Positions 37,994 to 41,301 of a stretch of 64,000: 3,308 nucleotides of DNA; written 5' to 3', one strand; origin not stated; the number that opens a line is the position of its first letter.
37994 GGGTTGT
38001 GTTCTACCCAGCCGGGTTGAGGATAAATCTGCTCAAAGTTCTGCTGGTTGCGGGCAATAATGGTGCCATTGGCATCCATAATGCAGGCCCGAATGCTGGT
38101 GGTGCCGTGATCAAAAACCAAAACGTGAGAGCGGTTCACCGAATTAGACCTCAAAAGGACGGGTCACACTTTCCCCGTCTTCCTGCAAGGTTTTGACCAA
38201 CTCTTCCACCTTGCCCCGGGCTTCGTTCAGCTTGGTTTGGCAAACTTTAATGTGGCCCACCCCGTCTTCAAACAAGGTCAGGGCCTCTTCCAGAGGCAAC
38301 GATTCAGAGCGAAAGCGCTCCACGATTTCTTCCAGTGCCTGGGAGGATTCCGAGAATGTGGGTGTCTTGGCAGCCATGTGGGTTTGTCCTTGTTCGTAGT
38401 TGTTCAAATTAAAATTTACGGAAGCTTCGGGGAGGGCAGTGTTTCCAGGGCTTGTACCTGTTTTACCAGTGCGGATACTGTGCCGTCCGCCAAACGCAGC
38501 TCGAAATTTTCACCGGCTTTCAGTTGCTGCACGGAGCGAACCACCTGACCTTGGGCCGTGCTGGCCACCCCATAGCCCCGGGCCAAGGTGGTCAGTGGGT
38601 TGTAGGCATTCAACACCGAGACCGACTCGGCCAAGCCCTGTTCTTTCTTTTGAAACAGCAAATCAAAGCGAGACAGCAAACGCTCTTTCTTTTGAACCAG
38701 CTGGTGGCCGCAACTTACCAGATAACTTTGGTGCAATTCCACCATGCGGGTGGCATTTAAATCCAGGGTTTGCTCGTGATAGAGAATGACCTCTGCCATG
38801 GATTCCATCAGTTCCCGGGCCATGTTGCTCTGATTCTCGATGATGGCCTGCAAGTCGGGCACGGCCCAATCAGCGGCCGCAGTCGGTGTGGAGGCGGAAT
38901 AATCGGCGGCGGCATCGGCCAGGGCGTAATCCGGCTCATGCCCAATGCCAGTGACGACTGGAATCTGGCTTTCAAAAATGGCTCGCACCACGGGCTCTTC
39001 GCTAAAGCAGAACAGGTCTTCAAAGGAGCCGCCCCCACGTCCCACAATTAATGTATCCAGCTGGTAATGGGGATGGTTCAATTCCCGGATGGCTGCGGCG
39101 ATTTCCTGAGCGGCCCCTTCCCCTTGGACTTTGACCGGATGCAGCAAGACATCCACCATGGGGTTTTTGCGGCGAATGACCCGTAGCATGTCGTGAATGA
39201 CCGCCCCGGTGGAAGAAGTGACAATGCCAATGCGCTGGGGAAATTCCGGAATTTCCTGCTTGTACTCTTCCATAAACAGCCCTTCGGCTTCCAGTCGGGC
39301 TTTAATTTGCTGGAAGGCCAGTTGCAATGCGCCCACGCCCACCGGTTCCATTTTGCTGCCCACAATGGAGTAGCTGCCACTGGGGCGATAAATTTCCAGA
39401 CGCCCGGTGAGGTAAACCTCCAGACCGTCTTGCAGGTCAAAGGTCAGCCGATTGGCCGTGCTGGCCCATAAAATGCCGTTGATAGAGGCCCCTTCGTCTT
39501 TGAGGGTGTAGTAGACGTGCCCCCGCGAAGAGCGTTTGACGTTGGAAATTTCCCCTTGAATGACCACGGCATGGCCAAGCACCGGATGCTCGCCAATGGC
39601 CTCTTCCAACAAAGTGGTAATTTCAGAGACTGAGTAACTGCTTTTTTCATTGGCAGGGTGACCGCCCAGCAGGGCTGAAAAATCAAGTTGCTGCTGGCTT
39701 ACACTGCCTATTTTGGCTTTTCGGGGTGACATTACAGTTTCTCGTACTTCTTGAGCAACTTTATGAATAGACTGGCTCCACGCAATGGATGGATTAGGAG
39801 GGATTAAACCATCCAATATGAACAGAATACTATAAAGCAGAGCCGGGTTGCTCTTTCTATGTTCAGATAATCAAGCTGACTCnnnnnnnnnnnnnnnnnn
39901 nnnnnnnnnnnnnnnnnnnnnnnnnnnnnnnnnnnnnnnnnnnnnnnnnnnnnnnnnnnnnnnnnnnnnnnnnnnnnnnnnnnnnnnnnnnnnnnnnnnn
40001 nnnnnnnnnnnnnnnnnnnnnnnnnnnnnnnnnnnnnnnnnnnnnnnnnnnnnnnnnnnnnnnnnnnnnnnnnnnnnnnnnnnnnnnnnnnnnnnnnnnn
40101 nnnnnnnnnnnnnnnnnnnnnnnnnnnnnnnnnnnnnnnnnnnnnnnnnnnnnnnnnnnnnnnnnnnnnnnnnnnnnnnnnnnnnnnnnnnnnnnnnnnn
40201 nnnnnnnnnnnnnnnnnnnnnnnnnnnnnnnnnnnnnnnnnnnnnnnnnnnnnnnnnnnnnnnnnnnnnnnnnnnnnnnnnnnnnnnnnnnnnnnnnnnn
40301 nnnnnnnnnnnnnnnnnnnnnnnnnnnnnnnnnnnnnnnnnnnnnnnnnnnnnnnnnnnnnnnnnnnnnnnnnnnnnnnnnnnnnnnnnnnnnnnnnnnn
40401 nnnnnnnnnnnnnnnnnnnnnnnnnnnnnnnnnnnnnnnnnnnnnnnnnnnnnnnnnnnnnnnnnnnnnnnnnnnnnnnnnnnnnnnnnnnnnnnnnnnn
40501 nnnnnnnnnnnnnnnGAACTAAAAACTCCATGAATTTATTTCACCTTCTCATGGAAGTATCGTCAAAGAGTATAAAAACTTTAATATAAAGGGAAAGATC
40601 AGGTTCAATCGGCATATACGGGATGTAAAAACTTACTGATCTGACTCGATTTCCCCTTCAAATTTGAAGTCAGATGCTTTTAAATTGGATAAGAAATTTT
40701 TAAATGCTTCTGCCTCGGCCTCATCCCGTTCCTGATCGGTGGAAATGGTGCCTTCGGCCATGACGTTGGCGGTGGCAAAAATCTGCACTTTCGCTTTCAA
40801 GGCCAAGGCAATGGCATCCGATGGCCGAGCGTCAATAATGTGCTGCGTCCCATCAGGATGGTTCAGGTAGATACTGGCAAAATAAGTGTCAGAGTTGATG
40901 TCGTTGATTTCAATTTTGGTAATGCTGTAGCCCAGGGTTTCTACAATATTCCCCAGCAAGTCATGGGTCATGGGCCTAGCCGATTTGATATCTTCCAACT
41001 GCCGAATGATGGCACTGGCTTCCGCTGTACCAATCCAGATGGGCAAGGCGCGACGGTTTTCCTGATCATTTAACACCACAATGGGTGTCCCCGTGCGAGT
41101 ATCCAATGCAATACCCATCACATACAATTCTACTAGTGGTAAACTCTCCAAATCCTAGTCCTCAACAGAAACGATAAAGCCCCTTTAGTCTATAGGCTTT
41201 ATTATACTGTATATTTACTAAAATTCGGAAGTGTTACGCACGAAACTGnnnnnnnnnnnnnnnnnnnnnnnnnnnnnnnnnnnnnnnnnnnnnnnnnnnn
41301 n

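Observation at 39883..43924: Co-directional block: REC-degenerate GGDEF regulator, Clp_N-fused signal peptidase I, bifunctional nuclease and prepilin-like protein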

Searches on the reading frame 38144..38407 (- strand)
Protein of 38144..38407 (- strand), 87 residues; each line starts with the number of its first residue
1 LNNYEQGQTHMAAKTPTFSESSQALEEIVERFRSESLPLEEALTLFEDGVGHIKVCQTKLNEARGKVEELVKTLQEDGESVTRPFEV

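Call 58: search_protein_families(library=pfam, proteins=[window:38144-38407:-], max_evalue=0.00001)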
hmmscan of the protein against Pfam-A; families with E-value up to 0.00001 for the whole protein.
window:38144-38407:- (87 aa): 1 family
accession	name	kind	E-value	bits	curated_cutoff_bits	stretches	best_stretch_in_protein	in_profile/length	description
PF02609.21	Exonuc_VII_S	-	1.1e-15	57.9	24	1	18-68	1-51/52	Exonuclease VII small subunit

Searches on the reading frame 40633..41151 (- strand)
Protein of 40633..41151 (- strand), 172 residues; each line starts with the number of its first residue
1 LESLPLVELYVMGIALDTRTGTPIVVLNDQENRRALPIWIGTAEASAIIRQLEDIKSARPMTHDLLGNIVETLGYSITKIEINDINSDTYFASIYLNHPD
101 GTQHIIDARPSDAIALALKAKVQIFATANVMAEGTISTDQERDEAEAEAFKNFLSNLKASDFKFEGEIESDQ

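Call 3: search_protein_families(library=pfam, proteins=[window:40633-41151:-], max_evalue=0.1)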
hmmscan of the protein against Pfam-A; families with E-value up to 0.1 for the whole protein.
window:40633-41151:- (172 aa): 1 family
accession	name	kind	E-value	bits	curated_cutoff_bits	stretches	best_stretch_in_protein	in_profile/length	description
PF02577.19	BFN_dom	-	3.5e-38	130.3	27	1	25-137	1-110/112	Bifunctional nuclease domain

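Call 4: search_protein_families(library=ncbifam, proteins=[window:40633-41151:-], max_evalue=0.1)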
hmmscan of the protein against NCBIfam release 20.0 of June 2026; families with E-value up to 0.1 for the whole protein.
window:40633-41151:- (172 aa): 0 families
